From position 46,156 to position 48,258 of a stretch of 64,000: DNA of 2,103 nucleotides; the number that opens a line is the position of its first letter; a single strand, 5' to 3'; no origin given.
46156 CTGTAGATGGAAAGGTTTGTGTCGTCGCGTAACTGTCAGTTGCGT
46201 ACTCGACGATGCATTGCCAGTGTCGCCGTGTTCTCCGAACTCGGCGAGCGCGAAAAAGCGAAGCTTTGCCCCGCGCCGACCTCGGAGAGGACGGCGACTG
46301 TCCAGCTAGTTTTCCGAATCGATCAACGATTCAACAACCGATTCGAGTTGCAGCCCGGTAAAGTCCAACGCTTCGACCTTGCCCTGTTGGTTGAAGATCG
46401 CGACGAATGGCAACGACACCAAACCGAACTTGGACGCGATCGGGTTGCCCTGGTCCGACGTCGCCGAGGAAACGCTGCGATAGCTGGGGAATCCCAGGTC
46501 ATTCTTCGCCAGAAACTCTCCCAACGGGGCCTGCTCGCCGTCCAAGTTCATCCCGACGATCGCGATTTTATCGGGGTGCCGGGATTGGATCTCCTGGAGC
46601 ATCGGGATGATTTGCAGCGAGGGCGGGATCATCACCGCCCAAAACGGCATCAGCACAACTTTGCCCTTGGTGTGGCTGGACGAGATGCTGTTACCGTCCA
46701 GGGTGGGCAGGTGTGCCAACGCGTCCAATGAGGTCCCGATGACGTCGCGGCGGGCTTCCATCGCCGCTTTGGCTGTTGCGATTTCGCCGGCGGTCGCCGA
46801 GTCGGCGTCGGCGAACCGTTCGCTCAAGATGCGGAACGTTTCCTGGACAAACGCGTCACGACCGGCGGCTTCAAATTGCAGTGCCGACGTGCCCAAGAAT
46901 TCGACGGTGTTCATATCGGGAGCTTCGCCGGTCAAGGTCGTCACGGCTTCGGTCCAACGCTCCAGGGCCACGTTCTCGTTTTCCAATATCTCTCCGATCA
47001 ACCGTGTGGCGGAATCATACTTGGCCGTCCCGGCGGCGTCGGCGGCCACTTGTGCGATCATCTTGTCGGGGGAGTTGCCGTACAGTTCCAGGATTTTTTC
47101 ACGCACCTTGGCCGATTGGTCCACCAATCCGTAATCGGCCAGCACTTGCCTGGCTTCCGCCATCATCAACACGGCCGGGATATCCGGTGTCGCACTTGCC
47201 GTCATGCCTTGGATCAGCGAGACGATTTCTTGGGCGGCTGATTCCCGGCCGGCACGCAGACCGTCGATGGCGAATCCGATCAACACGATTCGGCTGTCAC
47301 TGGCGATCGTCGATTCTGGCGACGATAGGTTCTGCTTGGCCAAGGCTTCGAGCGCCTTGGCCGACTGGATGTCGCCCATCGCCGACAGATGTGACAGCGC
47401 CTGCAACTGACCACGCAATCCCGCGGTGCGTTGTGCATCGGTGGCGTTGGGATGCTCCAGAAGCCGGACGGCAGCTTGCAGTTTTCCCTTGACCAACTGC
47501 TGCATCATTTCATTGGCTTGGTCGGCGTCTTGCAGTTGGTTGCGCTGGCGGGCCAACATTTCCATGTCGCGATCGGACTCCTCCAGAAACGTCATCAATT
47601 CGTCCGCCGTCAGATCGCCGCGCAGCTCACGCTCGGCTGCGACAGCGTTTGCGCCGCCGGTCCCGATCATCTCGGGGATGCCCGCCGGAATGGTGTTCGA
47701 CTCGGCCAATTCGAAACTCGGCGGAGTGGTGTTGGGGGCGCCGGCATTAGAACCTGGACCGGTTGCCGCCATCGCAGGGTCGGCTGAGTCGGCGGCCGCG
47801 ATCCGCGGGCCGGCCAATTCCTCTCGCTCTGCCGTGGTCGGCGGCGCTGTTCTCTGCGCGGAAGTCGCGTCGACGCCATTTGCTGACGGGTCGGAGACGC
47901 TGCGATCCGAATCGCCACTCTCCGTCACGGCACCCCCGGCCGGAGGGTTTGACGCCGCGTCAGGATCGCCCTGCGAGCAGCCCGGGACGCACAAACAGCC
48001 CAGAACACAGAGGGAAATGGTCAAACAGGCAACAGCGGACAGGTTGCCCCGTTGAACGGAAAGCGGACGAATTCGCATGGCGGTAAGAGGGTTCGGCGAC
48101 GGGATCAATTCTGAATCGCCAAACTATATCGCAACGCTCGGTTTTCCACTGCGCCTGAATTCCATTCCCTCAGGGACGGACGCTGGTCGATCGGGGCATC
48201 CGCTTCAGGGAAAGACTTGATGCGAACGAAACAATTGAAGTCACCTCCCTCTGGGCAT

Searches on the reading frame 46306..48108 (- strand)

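Call 6: search_protein_families(library=ncbifam, proteins=[window:46306-48108:-], max_evalue=0.00001)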
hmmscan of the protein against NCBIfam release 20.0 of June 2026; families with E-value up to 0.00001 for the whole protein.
window:46306-48108:- (600 aa): 3 families
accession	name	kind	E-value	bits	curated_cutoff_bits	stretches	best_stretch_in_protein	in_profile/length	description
NF002854.0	PRK03147.1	subfamily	8.3e-10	38.8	170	1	467-594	47-167/176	thiol-disulfide oxidoreductase ResA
TIGR01068.1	thioredoxin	equivalog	1.5e-06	28.3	96.8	0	479-527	10-59/101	thioredoxin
NF041202.1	StoA_CxxC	exception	1.6e-06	28.1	210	1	460-580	31-146/163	endospore biogenesis thiol-disulfide oxidoreductase StoA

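Call 7: search_protein_families(library=pfam, proteins=[window:46306-48108:-], max_evalue=0.001)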
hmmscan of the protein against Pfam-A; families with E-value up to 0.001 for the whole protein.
window:46306-48108:- (600 aa): 3 families
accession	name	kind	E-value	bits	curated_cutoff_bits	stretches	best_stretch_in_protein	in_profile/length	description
PF13905.12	Thioredoxin_8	-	3.4e-07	30.9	27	1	482-578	1-94/94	Thioredoxin-like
PF00578.27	AhpC-TSA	-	8.7e-05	22.9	26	1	467-579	10-122/124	AhpC/TSA family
PF08534.16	Redoxin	-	0.00011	22.5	26.6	1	467-580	11-130/148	Redoxin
